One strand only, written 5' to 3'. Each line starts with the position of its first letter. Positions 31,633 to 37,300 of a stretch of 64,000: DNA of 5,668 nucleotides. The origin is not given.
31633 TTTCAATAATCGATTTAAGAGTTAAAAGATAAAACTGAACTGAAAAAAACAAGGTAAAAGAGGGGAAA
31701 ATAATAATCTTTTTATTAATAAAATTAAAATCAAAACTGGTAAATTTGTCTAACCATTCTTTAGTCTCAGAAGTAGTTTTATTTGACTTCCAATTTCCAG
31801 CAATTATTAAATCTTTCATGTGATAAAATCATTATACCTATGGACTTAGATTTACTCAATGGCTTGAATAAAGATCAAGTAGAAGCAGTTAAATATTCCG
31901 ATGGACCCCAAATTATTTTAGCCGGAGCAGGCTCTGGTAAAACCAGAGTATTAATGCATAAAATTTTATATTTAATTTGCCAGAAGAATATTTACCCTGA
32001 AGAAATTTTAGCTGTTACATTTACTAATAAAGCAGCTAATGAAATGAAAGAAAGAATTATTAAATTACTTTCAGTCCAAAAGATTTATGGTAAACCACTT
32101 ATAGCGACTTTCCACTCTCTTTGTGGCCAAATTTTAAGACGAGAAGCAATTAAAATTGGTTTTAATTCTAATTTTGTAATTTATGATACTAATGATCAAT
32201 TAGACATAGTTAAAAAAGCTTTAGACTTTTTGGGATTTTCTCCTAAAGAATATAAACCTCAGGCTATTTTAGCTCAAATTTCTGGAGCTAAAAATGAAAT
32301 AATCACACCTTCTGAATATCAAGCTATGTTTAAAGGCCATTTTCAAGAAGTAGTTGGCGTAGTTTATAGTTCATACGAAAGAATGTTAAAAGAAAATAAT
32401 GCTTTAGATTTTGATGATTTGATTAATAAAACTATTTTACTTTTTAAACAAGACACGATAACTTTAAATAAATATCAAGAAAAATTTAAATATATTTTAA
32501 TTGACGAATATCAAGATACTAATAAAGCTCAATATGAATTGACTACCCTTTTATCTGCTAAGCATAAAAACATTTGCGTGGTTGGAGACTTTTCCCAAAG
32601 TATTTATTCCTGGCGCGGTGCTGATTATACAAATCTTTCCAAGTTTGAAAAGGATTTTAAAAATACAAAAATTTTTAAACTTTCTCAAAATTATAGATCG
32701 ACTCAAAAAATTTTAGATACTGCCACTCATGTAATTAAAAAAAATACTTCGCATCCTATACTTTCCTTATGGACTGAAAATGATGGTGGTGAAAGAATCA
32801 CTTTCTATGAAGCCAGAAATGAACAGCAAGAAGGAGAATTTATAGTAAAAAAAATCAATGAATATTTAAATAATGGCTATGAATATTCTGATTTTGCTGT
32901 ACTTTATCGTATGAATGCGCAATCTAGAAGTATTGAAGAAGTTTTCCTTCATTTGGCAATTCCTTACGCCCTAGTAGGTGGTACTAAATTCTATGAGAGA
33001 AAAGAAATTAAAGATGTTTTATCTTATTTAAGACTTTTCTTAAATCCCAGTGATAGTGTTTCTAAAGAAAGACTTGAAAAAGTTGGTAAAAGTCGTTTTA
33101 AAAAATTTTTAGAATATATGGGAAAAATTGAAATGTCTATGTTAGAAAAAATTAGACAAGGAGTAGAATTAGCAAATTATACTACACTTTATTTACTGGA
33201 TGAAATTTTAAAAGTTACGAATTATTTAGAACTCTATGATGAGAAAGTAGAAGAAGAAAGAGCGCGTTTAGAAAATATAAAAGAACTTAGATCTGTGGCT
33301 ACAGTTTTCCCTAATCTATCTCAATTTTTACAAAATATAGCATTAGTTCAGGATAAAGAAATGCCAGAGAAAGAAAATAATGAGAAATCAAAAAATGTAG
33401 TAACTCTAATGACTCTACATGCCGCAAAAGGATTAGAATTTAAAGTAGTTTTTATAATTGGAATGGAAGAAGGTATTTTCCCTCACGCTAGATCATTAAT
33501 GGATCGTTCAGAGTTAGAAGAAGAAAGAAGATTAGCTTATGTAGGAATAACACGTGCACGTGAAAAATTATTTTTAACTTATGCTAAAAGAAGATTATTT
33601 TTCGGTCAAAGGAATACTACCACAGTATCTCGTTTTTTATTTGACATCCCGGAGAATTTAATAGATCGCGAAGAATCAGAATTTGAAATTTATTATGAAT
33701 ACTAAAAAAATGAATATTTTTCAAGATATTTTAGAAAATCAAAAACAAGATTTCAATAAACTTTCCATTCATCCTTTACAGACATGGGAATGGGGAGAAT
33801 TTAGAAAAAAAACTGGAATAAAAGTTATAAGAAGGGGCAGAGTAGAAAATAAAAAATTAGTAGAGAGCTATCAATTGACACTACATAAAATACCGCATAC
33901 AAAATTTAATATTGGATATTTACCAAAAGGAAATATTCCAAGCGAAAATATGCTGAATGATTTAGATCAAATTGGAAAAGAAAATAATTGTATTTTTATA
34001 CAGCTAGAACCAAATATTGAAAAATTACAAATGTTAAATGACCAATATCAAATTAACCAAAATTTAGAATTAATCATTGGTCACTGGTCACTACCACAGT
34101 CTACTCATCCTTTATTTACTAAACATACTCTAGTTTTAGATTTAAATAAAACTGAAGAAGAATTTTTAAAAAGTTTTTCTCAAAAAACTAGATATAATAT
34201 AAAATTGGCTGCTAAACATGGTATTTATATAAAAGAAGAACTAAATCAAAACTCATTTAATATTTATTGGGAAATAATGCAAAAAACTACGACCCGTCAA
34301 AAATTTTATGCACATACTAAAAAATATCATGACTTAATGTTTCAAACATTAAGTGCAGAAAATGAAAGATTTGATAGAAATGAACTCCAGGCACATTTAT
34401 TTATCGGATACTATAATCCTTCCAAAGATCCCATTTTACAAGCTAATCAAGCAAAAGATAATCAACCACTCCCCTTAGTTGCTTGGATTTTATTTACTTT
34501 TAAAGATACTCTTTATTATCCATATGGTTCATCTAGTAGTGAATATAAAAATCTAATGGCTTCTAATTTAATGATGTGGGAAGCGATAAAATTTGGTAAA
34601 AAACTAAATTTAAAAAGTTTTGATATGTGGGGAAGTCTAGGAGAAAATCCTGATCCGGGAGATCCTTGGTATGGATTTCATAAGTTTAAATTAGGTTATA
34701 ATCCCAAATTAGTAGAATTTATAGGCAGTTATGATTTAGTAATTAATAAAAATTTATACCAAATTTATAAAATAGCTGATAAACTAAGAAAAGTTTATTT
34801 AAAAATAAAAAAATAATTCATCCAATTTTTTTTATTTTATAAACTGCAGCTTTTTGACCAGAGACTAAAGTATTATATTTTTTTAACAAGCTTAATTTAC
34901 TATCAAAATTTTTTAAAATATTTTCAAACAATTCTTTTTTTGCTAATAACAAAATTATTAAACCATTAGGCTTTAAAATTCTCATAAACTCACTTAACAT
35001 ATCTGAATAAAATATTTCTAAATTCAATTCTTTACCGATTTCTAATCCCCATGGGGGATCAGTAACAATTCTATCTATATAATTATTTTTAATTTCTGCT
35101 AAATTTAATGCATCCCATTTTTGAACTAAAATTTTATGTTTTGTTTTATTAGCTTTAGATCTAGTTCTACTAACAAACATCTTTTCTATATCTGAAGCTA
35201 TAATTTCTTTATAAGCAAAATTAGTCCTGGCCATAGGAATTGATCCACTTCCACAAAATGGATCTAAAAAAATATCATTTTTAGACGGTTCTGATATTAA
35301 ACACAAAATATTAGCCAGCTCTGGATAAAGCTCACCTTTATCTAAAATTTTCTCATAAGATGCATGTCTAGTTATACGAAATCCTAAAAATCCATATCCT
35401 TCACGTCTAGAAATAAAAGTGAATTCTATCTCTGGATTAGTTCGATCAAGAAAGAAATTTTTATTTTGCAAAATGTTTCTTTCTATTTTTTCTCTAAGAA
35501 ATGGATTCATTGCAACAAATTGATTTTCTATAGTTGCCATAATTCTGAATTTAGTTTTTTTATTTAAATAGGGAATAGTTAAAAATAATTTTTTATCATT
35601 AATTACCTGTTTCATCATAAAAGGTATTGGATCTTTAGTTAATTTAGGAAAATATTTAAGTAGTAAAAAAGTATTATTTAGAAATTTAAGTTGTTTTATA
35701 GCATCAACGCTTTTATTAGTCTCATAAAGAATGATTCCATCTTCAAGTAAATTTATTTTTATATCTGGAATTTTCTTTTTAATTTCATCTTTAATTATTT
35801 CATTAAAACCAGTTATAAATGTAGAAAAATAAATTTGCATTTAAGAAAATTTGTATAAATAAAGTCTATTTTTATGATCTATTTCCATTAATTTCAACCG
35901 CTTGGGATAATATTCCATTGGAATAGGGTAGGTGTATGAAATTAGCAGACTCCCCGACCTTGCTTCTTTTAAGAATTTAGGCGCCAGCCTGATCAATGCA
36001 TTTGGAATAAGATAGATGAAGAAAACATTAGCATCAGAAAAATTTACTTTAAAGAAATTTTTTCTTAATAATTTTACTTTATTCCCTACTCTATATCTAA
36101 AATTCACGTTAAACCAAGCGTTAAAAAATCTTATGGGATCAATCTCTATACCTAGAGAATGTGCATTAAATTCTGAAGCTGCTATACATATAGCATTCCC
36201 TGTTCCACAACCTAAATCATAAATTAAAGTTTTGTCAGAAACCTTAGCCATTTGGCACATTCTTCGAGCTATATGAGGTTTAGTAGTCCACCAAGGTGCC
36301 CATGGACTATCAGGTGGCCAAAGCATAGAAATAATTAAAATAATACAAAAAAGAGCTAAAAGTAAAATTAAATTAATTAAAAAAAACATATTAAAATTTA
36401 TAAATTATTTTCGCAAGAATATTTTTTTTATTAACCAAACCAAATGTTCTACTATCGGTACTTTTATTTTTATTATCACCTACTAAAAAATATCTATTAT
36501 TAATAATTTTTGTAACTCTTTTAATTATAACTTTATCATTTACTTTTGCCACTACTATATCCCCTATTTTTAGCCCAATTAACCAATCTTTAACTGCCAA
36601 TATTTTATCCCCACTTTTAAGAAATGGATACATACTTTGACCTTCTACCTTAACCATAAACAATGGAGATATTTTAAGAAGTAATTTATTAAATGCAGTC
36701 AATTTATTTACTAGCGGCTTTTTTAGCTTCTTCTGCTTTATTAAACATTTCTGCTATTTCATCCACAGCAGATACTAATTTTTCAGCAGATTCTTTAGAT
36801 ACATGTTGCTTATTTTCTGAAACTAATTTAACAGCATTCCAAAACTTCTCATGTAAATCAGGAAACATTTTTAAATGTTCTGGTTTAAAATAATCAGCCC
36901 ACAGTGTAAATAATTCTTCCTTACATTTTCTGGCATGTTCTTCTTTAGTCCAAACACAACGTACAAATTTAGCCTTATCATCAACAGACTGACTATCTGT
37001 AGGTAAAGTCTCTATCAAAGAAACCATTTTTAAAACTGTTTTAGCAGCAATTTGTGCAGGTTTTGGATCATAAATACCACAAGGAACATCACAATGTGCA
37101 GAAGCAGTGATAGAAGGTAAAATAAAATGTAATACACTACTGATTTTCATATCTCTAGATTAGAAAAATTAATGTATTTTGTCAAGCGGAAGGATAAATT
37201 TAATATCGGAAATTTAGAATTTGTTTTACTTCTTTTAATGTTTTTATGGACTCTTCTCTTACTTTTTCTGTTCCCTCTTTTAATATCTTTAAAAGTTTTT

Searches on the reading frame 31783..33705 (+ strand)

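Call 96: search_protein_families(library=pfam, proteins=[window:31783-33705:+], max_evalue=0.001)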
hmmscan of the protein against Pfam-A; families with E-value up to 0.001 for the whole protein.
window:31783-33705:+ (640 aa): 8 families
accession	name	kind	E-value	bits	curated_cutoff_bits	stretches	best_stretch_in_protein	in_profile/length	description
PF00580.27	UvrD-helicase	-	2.1e-89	300.2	23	1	28-293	1-271/271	UvrD/REP helicase N-terminal domain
PF13361.12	UvrD_C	-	4e-66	224.3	25.6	1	299-602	2-349/350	UvrD-like helicase C-terminal domain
PF13245.12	AAA_19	-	1.9e-22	80.4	25.1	1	32-276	1-132/134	AAA domain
PF13538.12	UvrD_C_2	-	7.4e-10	39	27.4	1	541-598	3-51/52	UvrD-like helicase C-terminal domain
PF01443.25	Viral_helicase1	-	2.6e-07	31.1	21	0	535-597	178-225/228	Viral superfamily 1 RNA helicase core domain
PF13604.12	AAA_30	-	5.5e-06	26.7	27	0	28-92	2-66/191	AAA domain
PF13086.12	AAA_11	-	0.0003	21.1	27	0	28-94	2-74/257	AAA domain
PF13173.12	AAA_14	-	0.00059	20.3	27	0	203-268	30-97/129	AAA domain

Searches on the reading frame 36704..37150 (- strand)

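Call 29: search_protein_families(library=pfam, proteins=[window:36704-37150:-], max_evalue=0.001)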
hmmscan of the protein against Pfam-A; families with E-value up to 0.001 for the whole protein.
window:36704-37150:- (148 aa): 1 family
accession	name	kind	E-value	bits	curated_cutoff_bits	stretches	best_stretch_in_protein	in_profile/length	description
PF09055.16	Sod_Ni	-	1.7e-42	145.4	25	1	15-138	2-125/127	Nickel-containing superoxide dismutase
